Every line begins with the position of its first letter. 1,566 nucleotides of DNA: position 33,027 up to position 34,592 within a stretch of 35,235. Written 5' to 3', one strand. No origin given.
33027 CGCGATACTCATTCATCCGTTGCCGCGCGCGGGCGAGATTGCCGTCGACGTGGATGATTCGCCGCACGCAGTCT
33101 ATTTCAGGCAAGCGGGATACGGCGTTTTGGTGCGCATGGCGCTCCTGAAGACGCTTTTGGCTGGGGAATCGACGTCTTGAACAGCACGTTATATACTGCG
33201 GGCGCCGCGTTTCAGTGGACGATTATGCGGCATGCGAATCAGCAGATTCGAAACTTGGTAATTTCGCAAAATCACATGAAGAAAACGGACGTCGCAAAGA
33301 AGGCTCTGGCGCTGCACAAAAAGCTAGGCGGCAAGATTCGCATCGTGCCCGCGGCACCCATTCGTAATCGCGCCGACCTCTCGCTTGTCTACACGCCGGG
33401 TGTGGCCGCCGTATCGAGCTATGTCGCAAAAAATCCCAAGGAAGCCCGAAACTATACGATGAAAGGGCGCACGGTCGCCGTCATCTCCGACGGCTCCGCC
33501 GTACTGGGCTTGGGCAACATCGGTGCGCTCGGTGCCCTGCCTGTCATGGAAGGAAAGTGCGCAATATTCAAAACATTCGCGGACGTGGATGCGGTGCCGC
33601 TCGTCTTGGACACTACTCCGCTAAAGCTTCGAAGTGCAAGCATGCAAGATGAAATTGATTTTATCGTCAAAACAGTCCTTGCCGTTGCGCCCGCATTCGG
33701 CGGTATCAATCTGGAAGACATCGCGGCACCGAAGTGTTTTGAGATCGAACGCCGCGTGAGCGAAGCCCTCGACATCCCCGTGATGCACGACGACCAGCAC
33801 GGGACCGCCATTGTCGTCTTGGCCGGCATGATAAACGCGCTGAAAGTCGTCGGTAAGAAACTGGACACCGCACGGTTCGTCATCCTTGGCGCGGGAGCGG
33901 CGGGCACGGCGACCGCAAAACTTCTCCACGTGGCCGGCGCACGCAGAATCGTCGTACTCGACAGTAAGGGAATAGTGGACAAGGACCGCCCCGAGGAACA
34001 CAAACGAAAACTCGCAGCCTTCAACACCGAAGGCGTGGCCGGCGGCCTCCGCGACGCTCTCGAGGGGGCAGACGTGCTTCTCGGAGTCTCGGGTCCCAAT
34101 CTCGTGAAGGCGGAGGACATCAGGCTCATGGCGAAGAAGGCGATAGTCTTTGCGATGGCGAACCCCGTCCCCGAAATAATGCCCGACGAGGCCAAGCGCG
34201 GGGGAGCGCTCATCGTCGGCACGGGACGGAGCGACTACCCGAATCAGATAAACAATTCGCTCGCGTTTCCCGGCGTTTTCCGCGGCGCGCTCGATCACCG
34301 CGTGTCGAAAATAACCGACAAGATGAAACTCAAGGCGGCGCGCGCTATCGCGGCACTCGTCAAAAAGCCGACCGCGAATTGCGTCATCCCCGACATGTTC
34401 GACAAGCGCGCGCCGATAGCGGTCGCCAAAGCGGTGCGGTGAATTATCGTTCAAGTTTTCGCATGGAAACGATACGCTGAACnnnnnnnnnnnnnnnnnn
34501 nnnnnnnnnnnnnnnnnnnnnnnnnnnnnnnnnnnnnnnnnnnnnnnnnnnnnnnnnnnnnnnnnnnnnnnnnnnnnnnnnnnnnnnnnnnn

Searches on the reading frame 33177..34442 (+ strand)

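Call 36: search_protein_families(library=pfam, proteins=[window:33177-34442:+], max_evalue=0.001)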
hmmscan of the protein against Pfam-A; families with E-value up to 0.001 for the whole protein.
window:33177-34442:+ (421 aa): 4 families
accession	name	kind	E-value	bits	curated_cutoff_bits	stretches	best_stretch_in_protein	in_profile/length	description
PF00390.24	malic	-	1.9e-28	99.9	23.1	1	53-193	3-180/182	Malic enzyme, N-terminal domain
PF03949.21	Malic_M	-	1.3e-21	77.5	23.5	1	209-409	3-241/258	Malic enzyme, NAD binding domain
PF00208.27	ELFV_dehydrog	-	0.0001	22.5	23.4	1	210-268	10-69/241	Glutamate/Leucine/Phenylalanine/Valine dehydrogenase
PF00899.27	ThiF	-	0.0002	21.1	28.1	1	227-263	16-52/238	ThiF family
